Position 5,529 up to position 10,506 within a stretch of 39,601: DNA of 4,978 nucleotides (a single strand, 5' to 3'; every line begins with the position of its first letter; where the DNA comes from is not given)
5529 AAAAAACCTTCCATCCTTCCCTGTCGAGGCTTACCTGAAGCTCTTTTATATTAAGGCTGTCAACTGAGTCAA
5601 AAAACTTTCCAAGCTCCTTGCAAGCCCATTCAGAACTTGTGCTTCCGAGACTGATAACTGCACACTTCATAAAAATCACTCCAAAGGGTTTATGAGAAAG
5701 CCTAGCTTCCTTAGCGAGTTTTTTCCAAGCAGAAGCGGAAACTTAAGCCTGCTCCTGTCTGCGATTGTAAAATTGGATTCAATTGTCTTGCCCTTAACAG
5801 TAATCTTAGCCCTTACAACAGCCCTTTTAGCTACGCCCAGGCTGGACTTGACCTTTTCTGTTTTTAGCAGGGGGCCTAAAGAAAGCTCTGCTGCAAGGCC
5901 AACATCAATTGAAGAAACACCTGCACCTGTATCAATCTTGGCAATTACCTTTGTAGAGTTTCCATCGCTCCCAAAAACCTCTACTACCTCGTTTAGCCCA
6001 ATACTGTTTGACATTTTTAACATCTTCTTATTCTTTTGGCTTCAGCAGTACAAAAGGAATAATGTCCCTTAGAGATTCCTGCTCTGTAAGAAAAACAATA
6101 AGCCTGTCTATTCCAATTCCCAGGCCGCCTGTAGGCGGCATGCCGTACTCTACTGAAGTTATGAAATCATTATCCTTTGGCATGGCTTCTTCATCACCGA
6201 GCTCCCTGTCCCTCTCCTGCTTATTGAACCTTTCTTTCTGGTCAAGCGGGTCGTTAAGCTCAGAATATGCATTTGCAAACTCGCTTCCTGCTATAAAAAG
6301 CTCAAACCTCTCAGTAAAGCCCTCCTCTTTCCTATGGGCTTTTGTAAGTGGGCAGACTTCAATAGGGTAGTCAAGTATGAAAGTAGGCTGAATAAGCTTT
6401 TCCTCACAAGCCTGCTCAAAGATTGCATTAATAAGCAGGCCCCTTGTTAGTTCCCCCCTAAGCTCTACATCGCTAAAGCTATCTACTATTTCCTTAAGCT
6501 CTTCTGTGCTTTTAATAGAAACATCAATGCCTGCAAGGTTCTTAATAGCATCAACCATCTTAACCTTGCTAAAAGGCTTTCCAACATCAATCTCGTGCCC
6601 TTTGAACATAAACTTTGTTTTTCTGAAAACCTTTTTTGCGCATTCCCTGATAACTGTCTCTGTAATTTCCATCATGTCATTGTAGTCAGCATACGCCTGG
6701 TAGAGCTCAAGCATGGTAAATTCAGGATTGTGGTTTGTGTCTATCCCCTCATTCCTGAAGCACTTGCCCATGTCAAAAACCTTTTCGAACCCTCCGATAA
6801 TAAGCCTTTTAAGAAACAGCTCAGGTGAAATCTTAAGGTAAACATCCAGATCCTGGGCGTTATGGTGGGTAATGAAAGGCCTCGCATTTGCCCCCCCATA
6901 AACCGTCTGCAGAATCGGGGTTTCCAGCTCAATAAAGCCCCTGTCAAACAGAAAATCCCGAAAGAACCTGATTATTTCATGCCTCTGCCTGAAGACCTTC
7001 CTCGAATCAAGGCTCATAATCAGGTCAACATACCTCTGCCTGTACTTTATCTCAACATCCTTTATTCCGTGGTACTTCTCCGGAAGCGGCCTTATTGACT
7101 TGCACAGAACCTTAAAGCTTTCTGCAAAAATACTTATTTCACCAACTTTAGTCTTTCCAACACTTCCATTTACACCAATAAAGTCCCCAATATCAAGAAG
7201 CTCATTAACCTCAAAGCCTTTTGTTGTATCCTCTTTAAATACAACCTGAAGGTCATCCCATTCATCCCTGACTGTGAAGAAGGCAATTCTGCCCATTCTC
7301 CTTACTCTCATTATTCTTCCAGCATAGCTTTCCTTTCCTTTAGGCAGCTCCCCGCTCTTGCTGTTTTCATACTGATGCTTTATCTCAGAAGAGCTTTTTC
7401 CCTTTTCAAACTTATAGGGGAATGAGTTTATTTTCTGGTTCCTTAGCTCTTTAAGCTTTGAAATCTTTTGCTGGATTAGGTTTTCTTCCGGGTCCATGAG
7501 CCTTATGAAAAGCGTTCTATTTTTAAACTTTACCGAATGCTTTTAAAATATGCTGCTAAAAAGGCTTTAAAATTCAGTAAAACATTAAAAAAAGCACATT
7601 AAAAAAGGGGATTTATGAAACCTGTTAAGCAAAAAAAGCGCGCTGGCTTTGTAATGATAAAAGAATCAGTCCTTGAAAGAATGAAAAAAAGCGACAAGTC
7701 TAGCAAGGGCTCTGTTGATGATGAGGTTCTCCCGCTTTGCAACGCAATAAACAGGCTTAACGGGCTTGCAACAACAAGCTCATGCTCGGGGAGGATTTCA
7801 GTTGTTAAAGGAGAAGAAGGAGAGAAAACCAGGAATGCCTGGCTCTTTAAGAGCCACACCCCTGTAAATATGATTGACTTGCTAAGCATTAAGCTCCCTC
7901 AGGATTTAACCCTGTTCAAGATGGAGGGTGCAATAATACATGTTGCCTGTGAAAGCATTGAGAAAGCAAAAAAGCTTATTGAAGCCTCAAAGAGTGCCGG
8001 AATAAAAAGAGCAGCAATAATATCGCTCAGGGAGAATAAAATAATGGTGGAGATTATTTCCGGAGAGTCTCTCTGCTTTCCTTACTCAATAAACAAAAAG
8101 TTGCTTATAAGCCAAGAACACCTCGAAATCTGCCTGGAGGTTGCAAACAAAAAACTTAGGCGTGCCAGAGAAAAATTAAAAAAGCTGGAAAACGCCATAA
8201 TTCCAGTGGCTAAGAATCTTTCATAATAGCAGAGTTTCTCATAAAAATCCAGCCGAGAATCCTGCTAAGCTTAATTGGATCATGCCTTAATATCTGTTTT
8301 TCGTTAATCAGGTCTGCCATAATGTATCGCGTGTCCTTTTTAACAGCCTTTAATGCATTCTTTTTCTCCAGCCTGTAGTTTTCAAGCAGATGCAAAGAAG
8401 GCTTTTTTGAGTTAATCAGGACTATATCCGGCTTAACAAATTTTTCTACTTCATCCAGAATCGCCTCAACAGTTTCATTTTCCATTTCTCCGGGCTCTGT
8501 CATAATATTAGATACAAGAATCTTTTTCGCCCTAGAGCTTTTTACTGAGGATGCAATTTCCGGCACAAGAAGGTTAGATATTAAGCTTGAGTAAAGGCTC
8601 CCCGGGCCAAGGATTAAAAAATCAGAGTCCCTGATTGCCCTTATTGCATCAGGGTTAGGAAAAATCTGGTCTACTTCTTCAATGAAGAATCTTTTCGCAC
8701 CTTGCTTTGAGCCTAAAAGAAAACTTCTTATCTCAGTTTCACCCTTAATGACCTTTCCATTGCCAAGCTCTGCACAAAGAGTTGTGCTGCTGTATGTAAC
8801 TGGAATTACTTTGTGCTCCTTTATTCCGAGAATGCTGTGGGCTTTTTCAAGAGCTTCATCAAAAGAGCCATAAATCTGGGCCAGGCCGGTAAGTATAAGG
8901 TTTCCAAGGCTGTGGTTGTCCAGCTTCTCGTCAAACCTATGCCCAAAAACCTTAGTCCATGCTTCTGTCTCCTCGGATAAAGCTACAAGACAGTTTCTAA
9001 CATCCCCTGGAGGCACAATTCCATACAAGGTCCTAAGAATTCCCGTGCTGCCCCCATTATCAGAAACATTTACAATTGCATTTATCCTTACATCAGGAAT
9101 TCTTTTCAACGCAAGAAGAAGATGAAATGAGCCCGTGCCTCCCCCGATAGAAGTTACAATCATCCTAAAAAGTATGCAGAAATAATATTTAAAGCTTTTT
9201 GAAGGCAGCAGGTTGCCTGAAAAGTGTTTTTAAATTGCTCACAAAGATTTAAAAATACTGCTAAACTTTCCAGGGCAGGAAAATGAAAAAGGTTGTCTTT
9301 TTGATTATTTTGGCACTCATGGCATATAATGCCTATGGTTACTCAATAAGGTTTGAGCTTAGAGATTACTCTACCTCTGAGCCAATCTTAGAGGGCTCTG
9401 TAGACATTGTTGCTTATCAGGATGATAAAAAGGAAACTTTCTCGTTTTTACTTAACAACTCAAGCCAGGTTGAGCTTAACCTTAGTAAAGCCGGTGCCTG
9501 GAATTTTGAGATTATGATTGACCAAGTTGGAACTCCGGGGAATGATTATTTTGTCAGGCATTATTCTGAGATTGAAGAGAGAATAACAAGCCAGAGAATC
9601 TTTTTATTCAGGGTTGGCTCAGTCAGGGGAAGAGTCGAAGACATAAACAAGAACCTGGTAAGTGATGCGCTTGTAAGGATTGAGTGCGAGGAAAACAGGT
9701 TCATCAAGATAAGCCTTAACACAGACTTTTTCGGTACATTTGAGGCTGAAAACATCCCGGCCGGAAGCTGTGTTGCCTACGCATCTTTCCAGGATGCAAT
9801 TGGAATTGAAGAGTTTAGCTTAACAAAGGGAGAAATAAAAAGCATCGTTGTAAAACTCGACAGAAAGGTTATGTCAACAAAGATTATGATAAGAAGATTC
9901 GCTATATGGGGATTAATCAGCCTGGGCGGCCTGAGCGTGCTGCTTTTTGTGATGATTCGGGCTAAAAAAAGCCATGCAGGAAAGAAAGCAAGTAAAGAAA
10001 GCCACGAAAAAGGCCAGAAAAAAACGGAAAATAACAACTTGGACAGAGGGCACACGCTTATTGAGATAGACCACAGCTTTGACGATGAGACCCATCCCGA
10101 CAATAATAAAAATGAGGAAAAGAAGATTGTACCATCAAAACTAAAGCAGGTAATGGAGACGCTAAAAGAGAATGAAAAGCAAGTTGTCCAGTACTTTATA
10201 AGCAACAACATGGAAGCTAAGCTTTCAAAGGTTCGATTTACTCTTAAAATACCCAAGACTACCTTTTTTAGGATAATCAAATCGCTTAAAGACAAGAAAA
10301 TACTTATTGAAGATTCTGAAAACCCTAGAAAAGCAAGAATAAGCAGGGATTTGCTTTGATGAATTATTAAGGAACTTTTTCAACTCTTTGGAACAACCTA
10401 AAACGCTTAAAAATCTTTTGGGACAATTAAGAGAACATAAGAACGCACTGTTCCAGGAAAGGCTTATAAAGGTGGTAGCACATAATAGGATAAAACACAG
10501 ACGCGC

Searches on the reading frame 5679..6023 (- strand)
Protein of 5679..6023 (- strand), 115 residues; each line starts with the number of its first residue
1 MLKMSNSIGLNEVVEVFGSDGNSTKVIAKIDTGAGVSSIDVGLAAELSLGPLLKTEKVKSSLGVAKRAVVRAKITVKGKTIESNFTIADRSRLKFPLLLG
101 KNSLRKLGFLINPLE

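Call 7: search_protein_families(library=pfam, proteins=[window:5679-6023:-], max_evalue=0.001)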
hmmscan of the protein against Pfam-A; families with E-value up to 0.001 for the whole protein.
window:5679-6023:- (115 aa): 2 families
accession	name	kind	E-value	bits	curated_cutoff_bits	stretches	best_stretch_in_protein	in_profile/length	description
PF05618.17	Zn_protease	-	6.2e-13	49.3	27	1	51-113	66-129/138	Putative ATP-dependent zinc protease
PF13975.11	gag-asp_proteas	-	0.0001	23.3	28.2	1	22-105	6-91/92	gag-polyprotein putative aspartyl protease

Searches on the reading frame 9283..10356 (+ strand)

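Call 7: search_protein_families(library=pfam, proteins=[window:9283-10356:+], max_evalue=0.001)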
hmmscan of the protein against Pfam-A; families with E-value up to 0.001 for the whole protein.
window:9283-10356:+ (358 aa): 0 families

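Call 18: search_protein_families(library=pfam, proteins=[window:9283-10356:+], max_evalue=0.01)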
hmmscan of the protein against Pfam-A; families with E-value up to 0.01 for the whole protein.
window:9283-10356:+ (358 aa): 1 family
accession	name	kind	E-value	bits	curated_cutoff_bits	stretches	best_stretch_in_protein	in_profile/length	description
PF13620.12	CarboxypepD_reg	-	0.0056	17.5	32.3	1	113-171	1-58/82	Carboxypeptidase regulatory-like domain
